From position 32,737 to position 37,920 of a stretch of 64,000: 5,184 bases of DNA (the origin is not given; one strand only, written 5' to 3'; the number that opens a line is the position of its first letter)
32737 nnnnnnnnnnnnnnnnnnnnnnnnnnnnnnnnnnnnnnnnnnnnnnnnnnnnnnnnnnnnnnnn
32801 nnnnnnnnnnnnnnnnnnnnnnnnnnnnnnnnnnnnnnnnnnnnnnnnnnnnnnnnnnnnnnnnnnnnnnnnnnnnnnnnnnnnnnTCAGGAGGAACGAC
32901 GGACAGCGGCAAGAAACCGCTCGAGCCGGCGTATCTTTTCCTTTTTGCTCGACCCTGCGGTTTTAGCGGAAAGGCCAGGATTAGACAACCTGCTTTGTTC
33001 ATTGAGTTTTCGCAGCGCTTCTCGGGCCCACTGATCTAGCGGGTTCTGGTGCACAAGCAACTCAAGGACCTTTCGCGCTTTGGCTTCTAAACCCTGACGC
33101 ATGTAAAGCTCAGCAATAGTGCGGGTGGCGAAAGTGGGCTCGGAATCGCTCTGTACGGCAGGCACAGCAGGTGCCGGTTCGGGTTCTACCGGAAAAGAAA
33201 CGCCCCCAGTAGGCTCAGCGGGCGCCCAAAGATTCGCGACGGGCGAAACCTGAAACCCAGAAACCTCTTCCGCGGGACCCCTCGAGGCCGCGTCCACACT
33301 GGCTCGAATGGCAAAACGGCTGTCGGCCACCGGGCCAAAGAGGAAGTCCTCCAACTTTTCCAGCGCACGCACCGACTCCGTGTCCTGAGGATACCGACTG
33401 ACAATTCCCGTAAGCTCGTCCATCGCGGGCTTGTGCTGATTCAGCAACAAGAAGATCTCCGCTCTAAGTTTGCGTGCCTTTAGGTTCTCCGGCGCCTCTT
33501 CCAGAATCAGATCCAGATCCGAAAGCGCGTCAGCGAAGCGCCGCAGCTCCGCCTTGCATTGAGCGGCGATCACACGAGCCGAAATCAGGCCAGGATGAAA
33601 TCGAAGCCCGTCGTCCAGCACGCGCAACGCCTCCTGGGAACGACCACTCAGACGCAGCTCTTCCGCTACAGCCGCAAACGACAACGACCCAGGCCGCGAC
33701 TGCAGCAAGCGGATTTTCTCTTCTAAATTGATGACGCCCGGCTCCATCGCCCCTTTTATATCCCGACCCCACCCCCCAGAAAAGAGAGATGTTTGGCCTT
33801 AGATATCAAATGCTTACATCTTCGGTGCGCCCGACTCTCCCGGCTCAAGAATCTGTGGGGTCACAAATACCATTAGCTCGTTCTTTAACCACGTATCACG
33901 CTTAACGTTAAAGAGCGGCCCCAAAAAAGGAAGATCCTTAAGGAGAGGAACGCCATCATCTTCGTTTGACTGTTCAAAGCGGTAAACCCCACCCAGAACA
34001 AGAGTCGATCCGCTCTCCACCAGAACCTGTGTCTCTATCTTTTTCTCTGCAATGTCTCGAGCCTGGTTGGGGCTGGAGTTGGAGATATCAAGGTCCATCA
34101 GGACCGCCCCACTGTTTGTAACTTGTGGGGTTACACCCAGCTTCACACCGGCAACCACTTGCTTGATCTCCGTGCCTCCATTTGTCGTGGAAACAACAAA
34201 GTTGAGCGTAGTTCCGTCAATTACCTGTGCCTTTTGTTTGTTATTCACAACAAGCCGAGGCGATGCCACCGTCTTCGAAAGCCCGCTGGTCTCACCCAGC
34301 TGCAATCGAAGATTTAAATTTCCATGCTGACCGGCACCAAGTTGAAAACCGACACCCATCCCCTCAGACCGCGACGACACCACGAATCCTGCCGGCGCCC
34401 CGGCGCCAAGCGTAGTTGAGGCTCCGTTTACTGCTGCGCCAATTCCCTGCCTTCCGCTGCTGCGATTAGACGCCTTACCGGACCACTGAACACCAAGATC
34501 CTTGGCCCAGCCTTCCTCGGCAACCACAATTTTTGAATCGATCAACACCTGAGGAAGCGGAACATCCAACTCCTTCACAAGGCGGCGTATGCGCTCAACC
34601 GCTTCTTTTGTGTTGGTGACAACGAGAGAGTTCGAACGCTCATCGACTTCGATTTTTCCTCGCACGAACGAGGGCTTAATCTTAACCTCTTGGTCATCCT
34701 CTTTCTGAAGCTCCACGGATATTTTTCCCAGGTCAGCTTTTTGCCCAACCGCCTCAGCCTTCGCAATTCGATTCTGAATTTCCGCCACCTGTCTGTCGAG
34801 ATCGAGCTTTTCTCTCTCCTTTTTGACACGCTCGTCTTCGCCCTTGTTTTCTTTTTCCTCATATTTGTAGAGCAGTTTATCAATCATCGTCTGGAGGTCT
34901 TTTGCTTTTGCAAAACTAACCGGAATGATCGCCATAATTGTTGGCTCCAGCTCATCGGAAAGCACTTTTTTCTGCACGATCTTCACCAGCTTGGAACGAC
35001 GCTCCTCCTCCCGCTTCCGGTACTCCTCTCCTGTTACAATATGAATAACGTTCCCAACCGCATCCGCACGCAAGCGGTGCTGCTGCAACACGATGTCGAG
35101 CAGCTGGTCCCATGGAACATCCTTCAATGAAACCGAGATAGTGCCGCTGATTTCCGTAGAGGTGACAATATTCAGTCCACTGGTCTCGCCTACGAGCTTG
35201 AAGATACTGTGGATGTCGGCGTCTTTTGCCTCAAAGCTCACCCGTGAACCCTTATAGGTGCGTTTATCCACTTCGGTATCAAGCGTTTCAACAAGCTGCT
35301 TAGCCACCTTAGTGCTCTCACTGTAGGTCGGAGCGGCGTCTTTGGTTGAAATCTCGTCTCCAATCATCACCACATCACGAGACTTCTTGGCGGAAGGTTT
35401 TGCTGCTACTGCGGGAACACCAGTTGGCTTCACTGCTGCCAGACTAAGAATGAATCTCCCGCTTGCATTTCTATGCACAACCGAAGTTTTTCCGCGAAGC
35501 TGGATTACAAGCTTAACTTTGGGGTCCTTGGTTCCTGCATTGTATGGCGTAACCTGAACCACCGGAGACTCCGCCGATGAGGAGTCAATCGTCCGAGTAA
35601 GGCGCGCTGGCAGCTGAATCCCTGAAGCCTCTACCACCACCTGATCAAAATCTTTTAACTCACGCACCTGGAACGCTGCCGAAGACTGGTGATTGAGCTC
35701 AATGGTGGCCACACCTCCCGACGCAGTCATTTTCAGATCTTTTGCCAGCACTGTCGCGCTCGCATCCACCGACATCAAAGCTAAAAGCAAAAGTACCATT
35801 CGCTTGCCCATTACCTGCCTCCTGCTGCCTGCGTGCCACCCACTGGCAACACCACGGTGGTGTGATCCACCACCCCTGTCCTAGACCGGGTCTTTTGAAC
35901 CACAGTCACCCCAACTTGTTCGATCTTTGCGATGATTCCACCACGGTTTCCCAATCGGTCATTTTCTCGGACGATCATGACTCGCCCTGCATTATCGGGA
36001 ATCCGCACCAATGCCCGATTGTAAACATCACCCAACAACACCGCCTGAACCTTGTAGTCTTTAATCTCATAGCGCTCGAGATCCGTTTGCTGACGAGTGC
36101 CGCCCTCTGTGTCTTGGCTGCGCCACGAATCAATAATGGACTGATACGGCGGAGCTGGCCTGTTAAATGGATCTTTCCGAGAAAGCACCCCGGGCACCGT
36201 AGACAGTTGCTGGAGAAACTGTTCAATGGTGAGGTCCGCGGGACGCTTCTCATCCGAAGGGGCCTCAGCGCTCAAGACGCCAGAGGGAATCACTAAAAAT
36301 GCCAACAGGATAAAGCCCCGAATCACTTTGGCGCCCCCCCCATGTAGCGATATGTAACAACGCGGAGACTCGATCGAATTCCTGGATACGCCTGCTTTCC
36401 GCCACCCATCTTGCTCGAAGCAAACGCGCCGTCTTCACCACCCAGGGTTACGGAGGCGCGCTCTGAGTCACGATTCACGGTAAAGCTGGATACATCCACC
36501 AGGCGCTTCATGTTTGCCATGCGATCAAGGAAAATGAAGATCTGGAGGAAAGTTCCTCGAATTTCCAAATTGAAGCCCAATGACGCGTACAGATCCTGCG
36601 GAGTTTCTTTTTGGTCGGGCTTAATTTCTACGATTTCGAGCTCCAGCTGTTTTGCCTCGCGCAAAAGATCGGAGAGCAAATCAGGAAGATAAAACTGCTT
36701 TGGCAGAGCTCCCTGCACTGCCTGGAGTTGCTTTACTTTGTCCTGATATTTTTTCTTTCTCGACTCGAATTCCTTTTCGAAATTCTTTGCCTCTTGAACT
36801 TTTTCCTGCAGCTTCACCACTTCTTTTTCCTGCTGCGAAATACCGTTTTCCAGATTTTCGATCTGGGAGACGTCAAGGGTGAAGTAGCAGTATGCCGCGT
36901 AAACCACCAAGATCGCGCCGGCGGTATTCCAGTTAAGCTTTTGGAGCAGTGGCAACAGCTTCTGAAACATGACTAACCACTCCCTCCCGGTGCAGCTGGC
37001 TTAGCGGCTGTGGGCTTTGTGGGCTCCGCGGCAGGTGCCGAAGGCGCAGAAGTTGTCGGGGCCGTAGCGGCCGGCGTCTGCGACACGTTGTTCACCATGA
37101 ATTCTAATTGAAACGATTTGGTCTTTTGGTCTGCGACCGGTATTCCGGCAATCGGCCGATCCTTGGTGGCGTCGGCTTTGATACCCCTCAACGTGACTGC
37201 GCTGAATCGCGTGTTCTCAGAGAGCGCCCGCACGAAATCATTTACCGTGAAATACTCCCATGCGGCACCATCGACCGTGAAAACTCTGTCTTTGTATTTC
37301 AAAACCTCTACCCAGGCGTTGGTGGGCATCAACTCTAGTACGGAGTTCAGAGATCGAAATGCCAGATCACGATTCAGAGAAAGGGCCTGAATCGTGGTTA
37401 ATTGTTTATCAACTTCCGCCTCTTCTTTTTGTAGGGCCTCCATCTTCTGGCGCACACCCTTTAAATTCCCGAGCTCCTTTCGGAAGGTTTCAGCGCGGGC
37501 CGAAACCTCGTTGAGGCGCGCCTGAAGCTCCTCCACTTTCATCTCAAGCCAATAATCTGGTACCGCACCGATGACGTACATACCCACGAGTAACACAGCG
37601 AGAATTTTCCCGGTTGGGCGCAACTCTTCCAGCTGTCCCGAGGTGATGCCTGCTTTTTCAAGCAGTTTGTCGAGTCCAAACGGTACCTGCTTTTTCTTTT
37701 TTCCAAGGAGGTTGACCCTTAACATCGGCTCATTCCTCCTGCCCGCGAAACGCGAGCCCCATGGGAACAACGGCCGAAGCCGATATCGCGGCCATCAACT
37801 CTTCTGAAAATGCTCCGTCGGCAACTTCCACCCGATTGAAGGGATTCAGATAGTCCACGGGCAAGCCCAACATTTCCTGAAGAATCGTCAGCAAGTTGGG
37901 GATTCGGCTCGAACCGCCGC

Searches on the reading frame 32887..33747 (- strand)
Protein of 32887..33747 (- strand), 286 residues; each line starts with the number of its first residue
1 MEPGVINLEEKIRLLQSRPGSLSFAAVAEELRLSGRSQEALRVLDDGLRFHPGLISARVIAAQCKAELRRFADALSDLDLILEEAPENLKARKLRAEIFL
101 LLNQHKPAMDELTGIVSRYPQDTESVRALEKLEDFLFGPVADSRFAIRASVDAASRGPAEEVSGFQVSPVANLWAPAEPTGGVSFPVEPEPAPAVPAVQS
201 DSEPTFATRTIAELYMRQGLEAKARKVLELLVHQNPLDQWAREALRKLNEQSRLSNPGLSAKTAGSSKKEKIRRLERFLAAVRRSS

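Call 56: search_protein_families(library=pfam, max_evalue=0.00001, proteins=[window:32887-33747:-])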
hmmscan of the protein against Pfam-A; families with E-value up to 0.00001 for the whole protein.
window:32887-33747:- (286 aa): 4 families
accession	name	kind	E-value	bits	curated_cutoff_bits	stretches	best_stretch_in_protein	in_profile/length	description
PF14559.12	TPR_19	-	7.9e-12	45.8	25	1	69-129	5-64/68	Tetratricopeptide repeat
PF13428.12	TPR_14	-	5.4e-11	42.5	23.5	0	209-245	5-41/44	Tetratricopeptide repeat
PF13174.12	TPR_6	-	3.7e-06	27.7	26.3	0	211-236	6-31/33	Tetratricopeptide repeat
PF13371.12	TPR_9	-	4.3e-06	27.1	35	0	36-96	10-70/73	Tetratricopeptide repeat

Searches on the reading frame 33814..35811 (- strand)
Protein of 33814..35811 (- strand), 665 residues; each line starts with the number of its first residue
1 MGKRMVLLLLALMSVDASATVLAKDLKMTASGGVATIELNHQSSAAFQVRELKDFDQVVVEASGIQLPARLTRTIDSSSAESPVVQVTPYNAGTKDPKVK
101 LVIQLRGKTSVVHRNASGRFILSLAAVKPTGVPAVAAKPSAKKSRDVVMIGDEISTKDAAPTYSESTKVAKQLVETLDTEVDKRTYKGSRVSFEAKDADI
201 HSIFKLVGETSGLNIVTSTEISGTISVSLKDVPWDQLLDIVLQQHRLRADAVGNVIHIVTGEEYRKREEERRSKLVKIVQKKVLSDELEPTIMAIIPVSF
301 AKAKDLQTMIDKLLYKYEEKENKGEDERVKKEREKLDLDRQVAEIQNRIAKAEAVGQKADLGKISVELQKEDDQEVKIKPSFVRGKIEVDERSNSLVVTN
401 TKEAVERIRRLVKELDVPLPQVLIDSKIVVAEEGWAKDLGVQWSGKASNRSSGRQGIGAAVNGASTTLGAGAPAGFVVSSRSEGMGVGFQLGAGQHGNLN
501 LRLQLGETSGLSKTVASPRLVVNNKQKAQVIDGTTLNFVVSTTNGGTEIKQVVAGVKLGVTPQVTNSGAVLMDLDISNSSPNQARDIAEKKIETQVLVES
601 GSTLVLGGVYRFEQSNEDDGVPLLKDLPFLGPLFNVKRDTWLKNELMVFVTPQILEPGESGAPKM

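Call 55: search_protein_families(library=pfam, max_evalue=0.00001, proteins=[window:33814-35811:-])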
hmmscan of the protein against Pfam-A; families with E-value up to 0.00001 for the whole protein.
window:33814-35811:- (665 aa): 2 families
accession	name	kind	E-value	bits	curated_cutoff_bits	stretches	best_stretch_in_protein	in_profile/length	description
PF00263.26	Secretin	-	2.7e-36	125.2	27.5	1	507-655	3-168/169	Bacterial type II and III secretion system protein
PF03958.22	Secretin_N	-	5.3e-12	46.2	28.2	1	294-421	2-69/69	Bacterial type II/III secretion system short domain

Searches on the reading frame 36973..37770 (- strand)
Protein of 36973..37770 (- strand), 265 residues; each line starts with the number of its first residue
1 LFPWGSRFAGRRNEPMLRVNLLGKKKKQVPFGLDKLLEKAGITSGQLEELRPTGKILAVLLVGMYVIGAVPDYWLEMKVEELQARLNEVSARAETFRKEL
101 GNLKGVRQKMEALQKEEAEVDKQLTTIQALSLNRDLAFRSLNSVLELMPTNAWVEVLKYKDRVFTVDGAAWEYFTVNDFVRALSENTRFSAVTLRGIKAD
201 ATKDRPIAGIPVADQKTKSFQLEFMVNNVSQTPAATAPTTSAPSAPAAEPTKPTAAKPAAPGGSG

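Call 55: search_protein_families(library=pfam, max_evalue=0.00001, proteins=[window:36973-37770:-])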
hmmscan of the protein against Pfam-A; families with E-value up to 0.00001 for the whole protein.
window:36973-37770:- (265 aa): 1 family
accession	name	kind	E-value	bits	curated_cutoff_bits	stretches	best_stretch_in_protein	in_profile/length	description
PF05137.18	PilN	-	3.5e-09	37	22.8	1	141-225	3-77/78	Fimbrial assembly protein (PilN)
